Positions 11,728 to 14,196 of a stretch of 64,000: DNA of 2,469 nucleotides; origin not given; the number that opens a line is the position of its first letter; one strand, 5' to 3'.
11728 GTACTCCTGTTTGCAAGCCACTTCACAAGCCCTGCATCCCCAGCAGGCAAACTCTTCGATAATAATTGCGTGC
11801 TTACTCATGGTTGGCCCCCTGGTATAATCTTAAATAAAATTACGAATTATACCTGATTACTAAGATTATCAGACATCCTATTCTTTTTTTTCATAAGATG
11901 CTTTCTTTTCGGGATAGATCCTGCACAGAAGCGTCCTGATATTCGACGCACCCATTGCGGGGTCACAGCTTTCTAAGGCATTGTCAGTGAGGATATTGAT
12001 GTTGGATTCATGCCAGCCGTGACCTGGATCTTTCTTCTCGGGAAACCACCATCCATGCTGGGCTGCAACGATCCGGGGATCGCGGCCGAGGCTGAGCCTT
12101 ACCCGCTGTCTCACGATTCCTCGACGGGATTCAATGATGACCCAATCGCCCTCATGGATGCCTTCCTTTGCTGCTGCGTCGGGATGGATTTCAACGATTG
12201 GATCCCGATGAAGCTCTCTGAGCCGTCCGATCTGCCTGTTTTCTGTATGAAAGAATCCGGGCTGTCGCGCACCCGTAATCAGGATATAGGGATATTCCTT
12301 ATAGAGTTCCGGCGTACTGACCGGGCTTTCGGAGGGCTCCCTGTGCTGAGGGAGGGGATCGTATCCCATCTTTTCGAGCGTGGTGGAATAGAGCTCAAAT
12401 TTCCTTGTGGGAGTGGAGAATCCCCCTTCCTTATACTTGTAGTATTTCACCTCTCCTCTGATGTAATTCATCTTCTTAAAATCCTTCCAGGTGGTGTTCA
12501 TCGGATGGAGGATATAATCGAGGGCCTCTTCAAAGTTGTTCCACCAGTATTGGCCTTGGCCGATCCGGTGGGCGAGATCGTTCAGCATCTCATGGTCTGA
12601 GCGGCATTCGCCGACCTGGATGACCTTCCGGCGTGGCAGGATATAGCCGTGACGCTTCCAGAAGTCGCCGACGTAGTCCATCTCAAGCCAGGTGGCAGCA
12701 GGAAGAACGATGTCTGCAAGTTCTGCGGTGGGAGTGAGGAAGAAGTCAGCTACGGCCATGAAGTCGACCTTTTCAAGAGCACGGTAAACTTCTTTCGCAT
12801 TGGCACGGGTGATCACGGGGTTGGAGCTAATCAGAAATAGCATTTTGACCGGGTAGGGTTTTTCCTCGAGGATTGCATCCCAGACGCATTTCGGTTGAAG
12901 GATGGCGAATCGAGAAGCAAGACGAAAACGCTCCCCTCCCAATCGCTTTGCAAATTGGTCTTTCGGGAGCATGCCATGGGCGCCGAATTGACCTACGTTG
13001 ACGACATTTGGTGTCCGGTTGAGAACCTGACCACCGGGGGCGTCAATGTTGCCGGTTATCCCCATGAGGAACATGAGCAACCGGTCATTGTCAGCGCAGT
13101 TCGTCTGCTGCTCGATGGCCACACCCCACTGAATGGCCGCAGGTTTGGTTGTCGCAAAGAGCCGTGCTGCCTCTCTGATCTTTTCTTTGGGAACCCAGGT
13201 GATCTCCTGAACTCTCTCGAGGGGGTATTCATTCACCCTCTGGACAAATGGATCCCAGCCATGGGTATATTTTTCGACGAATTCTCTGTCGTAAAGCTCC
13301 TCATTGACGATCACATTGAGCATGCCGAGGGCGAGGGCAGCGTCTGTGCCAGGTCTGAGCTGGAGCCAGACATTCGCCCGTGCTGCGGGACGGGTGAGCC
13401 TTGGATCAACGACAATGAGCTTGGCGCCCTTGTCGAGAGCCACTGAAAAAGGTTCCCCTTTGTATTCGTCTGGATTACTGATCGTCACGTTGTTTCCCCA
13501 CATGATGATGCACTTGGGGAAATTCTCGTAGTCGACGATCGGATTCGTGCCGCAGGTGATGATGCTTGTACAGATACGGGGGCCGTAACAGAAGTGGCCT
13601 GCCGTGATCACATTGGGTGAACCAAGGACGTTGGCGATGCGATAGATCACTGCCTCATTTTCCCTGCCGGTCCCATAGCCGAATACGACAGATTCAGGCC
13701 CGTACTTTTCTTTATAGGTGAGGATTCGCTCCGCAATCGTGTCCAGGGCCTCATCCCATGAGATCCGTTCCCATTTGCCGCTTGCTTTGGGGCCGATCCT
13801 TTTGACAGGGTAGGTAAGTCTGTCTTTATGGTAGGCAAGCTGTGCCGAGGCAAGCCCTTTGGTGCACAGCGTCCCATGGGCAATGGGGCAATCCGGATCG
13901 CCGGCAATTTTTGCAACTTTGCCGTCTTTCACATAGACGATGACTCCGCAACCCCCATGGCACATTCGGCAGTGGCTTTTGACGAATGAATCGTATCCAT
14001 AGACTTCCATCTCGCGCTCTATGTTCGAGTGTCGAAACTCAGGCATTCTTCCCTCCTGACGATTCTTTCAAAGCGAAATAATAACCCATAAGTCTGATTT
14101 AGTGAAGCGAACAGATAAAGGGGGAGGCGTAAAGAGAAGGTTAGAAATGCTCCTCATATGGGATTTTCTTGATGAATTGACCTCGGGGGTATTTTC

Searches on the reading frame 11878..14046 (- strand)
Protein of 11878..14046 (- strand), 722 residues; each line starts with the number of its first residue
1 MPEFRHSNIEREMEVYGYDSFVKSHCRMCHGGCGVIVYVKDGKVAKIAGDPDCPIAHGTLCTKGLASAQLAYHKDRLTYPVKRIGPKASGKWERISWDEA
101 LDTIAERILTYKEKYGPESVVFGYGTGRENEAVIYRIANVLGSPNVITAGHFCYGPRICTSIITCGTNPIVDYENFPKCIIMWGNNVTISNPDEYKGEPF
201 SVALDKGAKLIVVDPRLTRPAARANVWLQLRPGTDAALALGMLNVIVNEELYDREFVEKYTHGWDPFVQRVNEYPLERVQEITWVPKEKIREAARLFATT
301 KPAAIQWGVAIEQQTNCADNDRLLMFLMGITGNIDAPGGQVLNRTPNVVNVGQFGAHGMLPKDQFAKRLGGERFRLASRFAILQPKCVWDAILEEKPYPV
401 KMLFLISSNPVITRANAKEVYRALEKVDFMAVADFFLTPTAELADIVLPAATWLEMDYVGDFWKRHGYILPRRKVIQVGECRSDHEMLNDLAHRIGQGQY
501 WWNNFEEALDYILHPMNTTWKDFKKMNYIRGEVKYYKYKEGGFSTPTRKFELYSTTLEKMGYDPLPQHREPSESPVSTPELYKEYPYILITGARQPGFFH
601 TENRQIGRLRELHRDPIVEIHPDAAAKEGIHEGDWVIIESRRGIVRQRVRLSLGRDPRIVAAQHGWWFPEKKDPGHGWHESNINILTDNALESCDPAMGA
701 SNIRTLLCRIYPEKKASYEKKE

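Call 56: search_protein_families(library=pfam, proteins=[window:11878-14046:-], max_evalue=0.00001)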
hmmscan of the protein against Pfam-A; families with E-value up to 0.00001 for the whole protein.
window:11878-14046:- (722 aa): 3 families
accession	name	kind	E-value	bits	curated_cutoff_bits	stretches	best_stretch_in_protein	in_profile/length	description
PF00384.28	Molybdopterin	-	1.7e-45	156.1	24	1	76-493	1-352/353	Molybdopterin oxidoreductase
PF01568.27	Molydop_binding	-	6e-18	65.3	26.8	1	588-691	2-97/110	Molydopterin dinucleotide binding domain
PF04879.21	Molybdop_Fe4S4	-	6.9e-16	58.4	22.7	1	20-73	2-55/55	Molybdopterin oxidoreductase Fe4S4 domain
